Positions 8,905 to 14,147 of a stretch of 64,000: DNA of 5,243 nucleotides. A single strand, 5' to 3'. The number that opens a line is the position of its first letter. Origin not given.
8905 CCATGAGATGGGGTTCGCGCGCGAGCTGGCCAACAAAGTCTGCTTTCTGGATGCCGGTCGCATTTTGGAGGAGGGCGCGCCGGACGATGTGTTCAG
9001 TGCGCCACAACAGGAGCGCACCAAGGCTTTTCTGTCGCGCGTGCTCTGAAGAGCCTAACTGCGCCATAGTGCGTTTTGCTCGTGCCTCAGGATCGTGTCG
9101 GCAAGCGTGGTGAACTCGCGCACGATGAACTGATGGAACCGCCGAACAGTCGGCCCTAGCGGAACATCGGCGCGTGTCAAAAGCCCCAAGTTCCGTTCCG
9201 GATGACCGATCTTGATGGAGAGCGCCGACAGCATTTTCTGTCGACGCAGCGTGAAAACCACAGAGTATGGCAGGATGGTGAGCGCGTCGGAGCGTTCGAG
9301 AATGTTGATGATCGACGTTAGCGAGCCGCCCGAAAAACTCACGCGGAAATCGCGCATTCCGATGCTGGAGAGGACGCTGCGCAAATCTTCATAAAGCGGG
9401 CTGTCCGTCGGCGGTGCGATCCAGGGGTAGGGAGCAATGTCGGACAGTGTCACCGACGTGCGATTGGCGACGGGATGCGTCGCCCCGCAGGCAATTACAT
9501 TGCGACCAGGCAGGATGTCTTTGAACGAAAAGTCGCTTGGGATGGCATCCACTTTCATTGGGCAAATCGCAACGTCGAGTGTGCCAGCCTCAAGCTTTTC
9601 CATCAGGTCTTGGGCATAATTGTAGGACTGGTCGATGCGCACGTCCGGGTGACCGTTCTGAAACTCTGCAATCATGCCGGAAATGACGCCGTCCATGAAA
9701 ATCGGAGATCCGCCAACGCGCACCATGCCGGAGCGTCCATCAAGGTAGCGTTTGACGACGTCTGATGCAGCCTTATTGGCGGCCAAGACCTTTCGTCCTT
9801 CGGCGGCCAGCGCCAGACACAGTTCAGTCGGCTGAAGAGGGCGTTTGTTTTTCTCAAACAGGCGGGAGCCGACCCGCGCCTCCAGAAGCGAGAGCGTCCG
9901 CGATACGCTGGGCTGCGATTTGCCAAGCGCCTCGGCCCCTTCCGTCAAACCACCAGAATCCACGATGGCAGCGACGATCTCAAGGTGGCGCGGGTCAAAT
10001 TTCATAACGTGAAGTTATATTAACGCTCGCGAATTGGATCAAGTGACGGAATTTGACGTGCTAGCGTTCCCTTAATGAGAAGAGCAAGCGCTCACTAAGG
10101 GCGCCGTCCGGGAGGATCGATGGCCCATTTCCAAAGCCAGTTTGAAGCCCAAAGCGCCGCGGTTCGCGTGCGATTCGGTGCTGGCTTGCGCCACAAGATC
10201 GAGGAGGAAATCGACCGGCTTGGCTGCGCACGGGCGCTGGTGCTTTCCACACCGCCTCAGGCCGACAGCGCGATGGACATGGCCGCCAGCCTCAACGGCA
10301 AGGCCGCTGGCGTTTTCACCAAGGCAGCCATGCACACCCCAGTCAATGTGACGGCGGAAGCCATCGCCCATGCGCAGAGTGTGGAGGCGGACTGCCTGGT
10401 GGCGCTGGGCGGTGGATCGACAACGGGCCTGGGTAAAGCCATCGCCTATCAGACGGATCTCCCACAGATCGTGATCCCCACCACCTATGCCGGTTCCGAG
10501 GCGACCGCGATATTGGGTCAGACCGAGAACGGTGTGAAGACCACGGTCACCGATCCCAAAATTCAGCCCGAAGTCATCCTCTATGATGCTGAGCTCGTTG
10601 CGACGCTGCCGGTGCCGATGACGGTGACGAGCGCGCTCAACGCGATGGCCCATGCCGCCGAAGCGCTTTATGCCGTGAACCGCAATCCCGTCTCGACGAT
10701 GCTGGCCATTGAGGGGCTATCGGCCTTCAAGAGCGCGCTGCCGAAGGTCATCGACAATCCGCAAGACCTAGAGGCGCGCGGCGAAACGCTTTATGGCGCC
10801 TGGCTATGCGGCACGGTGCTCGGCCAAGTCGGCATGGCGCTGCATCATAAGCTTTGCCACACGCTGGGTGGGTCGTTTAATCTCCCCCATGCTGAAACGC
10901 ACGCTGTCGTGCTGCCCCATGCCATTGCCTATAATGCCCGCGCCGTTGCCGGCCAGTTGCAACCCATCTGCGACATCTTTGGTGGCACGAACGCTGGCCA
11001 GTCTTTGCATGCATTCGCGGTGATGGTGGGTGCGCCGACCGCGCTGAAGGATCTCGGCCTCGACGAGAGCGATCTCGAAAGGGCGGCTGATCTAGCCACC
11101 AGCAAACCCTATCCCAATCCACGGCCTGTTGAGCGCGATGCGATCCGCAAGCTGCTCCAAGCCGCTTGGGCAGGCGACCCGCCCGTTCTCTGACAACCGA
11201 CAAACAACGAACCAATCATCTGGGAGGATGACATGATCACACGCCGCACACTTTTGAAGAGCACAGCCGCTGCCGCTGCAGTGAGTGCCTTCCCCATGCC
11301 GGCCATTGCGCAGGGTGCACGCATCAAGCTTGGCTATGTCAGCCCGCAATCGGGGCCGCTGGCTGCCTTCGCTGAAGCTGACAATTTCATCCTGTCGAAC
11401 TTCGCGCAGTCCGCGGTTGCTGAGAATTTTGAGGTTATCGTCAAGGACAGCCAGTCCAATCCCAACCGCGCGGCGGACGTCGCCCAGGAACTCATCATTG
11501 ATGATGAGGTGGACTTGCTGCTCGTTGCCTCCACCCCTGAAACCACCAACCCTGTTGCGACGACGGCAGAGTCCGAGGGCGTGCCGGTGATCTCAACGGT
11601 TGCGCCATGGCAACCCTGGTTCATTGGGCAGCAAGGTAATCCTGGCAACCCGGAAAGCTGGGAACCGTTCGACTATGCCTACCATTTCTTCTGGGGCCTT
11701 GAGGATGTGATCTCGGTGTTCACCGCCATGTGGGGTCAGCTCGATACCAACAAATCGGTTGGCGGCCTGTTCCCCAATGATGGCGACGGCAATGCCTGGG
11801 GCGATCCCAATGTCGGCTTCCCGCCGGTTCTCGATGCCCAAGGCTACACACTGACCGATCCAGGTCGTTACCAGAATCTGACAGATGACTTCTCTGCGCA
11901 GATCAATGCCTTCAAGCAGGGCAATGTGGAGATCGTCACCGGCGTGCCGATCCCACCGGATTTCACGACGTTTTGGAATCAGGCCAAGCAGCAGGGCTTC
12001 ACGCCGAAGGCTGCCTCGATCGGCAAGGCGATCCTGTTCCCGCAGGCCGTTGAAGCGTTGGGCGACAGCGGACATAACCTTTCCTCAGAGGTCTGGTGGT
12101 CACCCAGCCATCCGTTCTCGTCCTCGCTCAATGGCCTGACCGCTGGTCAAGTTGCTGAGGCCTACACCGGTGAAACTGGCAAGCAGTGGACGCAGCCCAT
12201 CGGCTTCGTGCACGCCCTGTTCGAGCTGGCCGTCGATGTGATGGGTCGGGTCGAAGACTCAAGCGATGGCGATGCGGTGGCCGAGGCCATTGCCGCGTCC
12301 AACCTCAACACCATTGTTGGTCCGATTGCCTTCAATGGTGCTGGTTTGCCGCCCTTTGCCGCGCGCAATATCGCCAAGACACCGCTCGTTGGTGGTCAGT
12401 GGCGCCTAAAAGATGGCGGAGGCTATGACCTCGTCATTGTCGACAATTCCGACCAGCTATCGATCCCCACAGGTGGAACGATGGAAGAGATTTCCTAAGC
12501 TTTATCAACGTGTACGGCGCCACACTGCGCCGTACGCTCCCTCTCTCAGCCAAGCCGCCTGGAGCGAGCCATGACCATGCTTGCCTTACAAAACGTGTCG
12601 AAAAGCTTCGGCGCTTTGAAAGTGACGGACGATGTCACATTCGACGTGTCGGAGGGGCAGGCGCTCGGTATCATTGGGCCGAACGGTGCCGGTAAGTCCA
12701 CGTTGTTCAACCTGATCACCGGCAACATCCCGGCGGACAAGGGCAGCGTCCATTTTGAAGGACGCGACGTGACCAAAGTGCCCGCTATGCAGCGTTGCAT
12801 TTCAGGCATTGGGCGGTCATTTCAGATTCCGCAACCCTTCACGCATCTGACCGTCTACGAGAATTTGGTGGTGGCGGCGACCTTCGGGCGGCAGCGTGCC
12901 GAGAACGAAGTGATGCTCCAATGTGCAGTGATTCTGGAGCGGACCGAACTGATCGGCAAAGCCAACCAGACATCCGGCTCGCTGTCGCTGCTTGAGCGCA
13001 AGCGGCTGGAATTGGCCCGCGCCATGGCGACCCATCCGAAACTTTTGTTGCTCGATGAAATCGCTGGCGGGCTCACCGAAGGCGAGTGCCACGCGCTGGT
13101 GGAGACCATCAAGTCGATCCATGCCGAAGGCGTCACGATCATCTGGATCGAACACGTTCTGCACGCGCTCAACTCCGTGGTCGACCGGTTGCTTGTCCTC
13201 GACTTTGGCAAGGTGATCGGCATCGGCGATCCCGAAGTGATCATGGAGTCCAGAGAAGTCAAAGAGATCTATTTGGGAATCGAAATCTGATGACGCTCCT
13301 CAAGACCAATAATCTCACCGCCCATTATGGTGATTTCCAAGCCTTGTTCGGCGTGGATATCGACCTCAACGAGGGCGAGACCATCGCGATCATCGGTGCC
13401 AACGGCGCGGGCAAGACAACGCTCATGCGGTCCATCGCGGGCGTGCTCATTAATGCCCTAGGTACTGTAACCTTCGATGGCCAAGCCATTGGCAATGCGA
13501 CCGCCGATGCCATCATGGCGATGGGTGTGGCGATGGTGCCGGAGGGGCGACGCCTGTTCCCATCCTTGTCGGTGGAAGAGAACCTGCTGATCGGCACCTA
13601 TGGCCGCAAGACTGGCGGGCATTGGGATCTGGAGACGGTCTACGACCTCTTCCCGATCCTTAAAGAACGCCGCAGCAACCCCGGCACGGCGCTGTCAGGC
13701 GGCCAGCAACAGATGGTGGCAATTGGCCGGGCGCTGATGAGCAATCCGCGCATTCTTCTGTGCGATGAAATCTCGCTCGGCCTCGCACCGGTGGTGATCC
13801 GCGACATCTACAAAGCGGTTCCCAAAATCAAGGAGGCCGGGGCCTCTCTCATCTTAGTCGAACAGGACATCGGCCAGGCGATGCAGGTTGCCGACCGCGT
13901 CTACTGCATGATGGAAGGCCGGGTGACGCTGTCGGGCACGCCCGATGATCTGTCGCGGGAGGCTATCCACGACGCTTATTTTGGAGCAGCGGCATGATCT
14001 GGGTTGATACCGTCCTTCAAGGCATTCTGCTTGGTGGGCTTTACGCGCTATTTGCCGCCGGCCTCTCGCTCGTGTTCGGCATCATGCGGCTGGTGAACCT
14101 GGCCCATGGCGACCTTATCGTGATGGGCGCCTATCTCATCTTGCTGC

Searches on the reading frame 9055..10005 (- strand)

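Call 3: search_protein_families(library=pfam, proteins=[window:9055-10005:-])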
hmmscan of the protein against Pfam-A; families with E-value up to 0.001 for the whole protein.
window:9055-10005:- (316 aa): 2 families
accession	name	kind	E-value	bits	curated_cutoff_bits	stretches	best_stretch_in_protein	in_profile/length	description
PF03466.25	LysR_substrate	-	2e-30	106.2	28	1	90-298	3-208/209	LysR substrate binding domain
PF00126.33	HTH_1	-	1.9e-15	56.9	26.6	1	6-61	2-57/60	Bacterial regulatory helix-turn-helix protein, lysR family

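Call 13: search_protein_families(library=ncbifam, proteins=[window:9055-10005:-])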
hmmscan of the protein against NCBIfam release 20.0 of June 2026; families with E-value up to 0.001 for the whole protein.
window:9055-10005:- (316 aa): 47 families (the best 25 are shown)
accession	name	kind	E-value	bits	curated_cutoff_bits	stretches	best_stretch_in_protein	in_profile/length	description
TIGR02424.1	TF_pcaQ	equivalog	6.8e-31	107.3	303.8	1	6-294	6-294/300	pca operon transcription factor PcaQ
NF053705.1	TransRegGltCGpos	equivalog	5.8e-26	91.4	350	1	9-302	7-297/300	glutamate biosynthesis transcriptional regulator GltC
NF008416.0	PRK11242.1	equivalog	4.2e-25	88.7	277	1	6-299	4-292/300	transcriptional regulator CynR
NF040786.1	LysR_Sec_metab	equivalog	6.5e-24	84.5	250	1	6-295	4-295/298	selenium metabolism-associated LysR family transcriptional regulator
NF047520.1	trans_act_CidR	equivalog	5.6e-21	75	415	1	4-294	2-288/292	cidABC operon transcriptional activator CidR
NF007307.0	PRK09791.1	equivalog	1.8e-20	73.3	336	1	13-292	15-291/302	LysR family transcriptional regulator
NF008239.0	PRK11013.1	equivalog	1.2e-19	70.5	288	1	4-197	5-196/309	LysR family transcriptional regulator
TIGR03339.1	phn_lysR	subfamily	3.6e-19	69.1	341.1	1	12-194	6-183/279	aminoethylphosphonate catabolism associated LysR family transcriptional regulator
NF007667.0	PRK10341.1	equivalog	9.9e-18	64.2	308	1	6-257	10-258/312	transcriptional regulator TdcA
NF008361.0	PRK11151.1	equivalog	1.5e-17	63.8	329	1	6-302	4-297/305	DNA-binding transcriptional regulator OxyR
NF052633.1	LysR_TF_PsrA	exception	8e-17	61.1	540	1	3-213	5-213/297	L-proline-binding transcription factor PsrA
NF008095.0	PRK10837.1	subfamily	1e-15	57.8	281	1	2-294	2-286/290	LysR family transcriptional regulator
NF045775.1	acetoin_reg_AlsR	exception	2.2e-15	56.9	430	1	6-211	4-209/290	acetoin biosynthesis transcriptional regulator AlsR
NF007385.0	PRK09906.1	equivalog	6.2e-15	55.1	356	1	6-200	4-195/296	DNA-binding transcriptional regulator HcaR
NF008410.0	PRK11233.1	equivalog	1.3e-14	54.1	309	1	6-274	4-265/305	nitrogen assimilation transcriptional regulator NAC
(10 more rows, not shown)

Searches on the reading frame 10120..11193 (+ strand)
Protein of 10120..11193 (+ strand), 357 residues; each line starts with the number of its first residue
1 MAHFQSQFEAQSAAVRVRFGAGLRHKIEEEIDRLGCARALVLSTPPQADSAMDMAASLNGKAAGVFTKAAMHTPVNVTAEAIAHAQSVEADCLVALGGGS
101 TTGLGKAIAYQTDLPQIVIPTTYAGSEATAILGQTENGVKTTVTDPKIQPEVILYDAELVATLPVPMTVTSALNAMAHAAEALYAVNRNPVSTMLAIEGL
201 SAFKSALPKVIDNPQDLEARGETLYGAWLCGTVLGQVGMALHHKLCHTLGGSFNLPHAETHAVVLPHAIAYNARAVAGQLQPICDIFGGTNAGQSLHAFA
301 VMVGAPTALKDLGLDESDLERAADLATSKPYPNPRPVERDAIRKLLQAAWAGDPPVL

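Call 3: search_protein_families(library=pfam, proteins=[window:10120-11193:+])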
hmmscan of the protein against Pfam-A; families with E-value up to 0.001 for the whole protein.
window:10120-11193:+ (357 aa): 3 families
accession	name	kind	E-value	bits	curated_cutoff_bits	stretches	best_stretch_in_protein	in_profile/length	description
PF25137.1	ADH_Fe_C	-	3.6e-45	154.5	27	1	168-350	1-194/194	Fe-containing alcohol dehydrogenase family, C-terminal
PF00465.25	Fe-ADH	-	2e-24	86.5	31.3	1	16-156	3-167/168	Iron-containing alcohol dehydrogenase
PF13685.12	Fe-ADH_2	-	2.2e-08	34.7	28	1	20-162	3-147/149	Iron-containing alcohol dehydrogenase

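Call 13: search_protein_families(library=ncbifam, proteins=[window:10120-11193:+])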
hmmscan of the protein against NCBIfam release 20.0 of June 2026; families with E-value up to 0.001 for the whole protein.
window:10120-11193:+ (357 aa): 17 families
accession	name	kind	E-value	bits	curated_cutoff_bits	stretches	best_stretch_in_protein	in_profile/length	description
TIGR02638.1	lactal_redase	equivalog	1.2e-36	126.3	523.15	2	111-345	128-378/379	lactaldehyde reductase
NF058672.1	4HyButDHCUPNE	equivalog_domain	2.9e-36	125.5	500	1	16-349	9-377/378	4-hydroxybutyrate dehydrogenase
NF041833.1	Fe_ADH_ErcA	equivalog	4.5e-34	118.2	550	1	114-349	130-381/382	alcohol dehydrogenase-like regulatory protein ErcA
NF007911.0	PRK10624.1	equivalog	1.8e-33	116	537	2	114-350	132-382/382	lactaldehyde reductase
TIGR03405.1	Phn_Fe-ADH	equivalog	1.6e-31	109.4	423.7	1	105-324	118-341/355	iron-containing alcohol dehydrogenase PsrA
NF010378.0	PRK13805.1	equivalog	6.9e-28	97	951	1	117-277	598-762/872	bifunctional acetaldehyde-CoA/alcohol dehydrogenase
NF050025.1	SulfAcetaldRedSarD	equivalog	2.7e-27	95.6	700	2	113-349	129-384/385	sulfoacetaldehyde reductase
NF053866.1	CholDhdGbsBBac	equivalog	3e-26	92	550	2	115-347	141-388/392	choline dehydrogenase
NF007363.0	PRK09860.1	equivalog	1.9e-22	80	581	1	112-320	129-351/383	L-threonine dehydrogenase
NF011998.0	PRK15454.1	equivalog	3.7e-21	75.3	556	1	111-275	146-313/395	ethanolamine utilization ethanol dehydrogenase EutG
NF006941.0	PRK09423.1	subfamily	1.4e-12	47.2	336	1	20-194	14-190/367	glycerol dehydrogenase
NF011717.0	PRK15138.1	equivalog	5.6e-08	32.2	645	1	117-273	137-297/387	alcohol dehydrogenase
TIGR04266.1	NDMA_methanol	equivalog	3.2e-07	29.5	625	1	152-275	183-306/420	NDMA-dependent methanol dehydrogenase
NF002022.0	PRK00843.1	equivalog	3.7e-07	29.4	413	1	16-167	13-164/350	NAD(P)-dependent glycerol-1-phosphate dehydrogenase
NF053832.1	GlycoaldRedHalo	equivalog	1.8e-06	27.4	550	1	55-188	49-184/363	glycolaldehyde reductase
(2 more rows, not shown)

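Call 40: search_solved_structures(query=window:10120-11193:+, max_evalue=1e-10)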
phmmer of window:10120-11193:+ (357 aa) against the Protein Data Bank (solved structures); distinct sequences matched with E-value up to 1e-10: 31.
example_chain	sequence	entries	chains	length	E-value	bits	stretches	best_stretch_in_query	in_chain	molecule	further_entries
3w5s_A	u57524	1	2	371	3.2e-127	427.5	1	7-355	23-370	Maleylacetate reductase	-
3hl0_A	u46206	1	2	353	2.2e-124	418.2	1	7-355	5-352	Maleylacetate reductase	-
3jzd_A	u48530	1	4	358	7.6e-116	390.2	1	9-355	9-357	Iron-containing alcohol dehydrogenase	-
3iv7_A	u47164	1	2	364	4.7e-83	282.4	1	13-356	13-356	Alcohol dehydrogenase IV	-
8zrl_A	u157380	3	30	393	2.2e-31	112.5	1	93-343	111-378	NAD-dependent methanol dehydrogenase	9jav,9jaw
8zwd_B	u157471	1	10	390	5.6e-30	107.9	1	79-324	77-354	NAD(P)-dependent methanol dehydrogenase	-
9ldl_C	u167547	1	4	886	1.1e-27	100.4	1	89-324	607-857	Aldehyde dehydrogenase family protein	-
3owo_A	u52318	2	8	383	1.4e-27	100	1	89-347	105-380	Alcohol dehydrogenase 2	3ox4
1rrm_A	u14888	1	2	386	7.2e-24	87.8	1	111-352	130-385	Lactaldehyde reductase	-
7qnj_AAA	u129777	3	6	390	1.2e-23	87.1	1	111-351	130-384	Lactaldehyde reductase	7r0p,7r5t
7qlq_AAA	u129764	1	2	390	1.8e-23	86.5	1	19-351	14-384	Lactaldehyde reductase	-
3bfj_A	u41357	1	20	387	4.1e-23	85.3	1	112-345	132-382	1,3-propanediol oxidoreductase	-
7qls_AAA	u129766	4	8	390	4.9e-23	85.1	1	111-351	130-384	Lactaldehyde reductase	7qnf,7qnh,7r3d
2bi4_A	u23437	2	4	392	5.9e-23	84.8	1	111-350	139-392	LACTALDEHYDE REDUCTASE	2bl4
5br4_A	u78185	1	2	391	6.1e-23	84.8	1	111-351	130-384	Lactaldehyde reductase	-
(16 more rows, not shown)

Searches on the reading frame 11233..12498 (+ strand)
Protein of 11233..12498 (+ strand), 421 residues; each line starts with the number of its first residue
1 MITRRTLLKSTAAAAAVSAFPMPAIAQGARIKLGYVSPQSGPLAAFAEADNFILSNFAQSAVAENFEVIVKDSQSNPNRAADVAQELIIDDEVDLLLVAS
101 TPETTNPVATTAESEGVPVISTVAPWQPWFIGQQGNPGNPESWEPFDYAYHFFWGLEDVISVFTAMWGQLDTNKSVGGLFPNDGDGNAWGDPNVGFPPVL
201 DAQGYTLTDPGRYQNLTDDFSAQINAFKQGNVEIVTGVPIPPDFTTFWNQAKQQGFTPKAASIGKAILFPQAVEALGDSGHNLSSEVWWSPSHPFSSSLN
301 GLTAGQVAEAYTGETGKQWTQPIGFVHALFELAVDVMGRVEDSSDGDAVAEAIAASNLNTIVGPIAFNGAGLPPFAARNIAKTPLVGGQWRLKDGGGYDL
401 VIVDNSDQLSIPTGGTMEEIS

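Call 3: search_protein_families(library=pfam, proteins=[window:11233-12498:+])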
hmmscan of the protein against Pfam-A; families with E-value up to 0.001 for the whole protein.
window:11233-12498:+ (421 aa): 4 families
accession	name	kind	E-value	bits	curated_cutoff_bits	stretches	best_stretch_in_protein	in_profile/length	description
PF13458.12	Peripla_BP_6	-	1e-29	104.7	31.7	1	31-369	2-324/343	Periplasmic binding protein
PF10518.14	TAT_signal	-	0.00015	22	22.7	1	1-21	1-21/21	TAT (twin-arginine translocation) pathway signal sequence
PF13407.12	Peripla_BP_4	-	0.00069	19.7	35.1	0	57-125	20-89/258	Periplasmic binding protein domain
PF01094.35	ANF_receptor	-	0.00079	19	25.4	0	65-123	24-81/353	Receptor family ligand binding region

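Call 13: search_protein_families(library=ncbifam, proteins=[window:11233-12498:+])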
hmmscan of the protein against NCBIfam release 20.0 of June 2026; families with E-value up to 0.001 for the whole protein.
window:11233-12498:+ (421 aa): 1 family
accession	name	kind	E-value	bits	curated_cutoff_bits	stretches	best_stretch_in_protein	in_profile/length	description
NF011933.0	PRK15404.1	subfamily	1.5e-07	30.8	477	1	9-124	5-125/370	high-affinity branched-chain amino acid ABC transporter substrate-binding protein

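Call 45: search_solved_structures(query=window:11233-12498:+, max_evalue=0.00001)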
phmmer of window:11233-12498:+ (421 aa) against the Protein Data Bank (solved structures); distinct sequences matched with E-value up to 0.00001: 0.

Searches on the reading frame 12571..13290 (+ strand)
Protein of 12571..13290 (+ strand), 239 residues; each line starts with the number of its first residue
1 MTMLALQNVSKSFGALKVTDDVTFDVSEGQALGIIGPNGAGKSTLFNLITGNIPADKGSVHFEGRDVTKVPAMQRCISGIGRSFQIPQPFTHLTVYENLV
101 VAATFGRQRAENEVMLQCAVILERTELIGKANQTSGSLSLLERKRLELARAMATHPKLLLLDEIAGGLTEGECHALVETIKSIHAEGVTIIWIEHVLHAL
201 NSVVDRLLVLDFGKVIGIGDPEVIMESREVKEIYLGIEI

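Call 3: search_protein_families(library=pfam, proteins=[window:12571-13290:+])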
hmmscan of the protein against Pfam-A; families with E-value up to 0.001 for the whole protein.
window:12571-13290:+ (239 aa): 4 families
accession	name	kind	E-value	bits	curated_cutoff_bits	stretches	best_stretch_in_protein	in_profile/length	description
PF00005.33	ABC_tran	-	6.8e-30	104.9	25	1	20-163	2-134/137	ABC transporter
PF13476.12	AAA_23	-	0.00017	22.7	27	1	11-50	8-40/201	AAA domain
PF01926.29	MMR_HSR1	-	0.00058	20.4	21.9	0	33-70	3-39/113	50S ribosome-binding GTPase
PF13555.12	AAA_29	-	0.00097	19.3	27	0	20-46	13-39/61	P-loop containing region of AAA domain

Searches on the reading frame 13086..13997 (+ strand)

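Call 3: search_protein_families(library=pfam, proteins=[window:13086-13997:+])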
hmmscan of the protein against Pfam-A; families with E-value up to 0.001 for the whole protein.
window:13086-13997:+ (303 aa): 4 families
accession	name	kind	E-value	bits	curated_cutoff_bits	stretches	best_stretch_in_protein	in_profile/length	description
PF00005.33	ABC_tran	-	4.6e-29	102.2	25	1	89-228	3-134/137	ABC transporter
PF13304.12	AAA_21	-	1.8e-06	28.7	27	0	101-120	3-22/304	AAA domain, putative AbiEii toxin, Type IV TA system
PF13555.12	AAA_29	-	0.00013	22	27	1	86-125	14-50/61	P-loop containing region of AAA domain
PF13476.12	AAA_23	-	0.00023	22.3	27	1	90-122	13-44/201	AAA domain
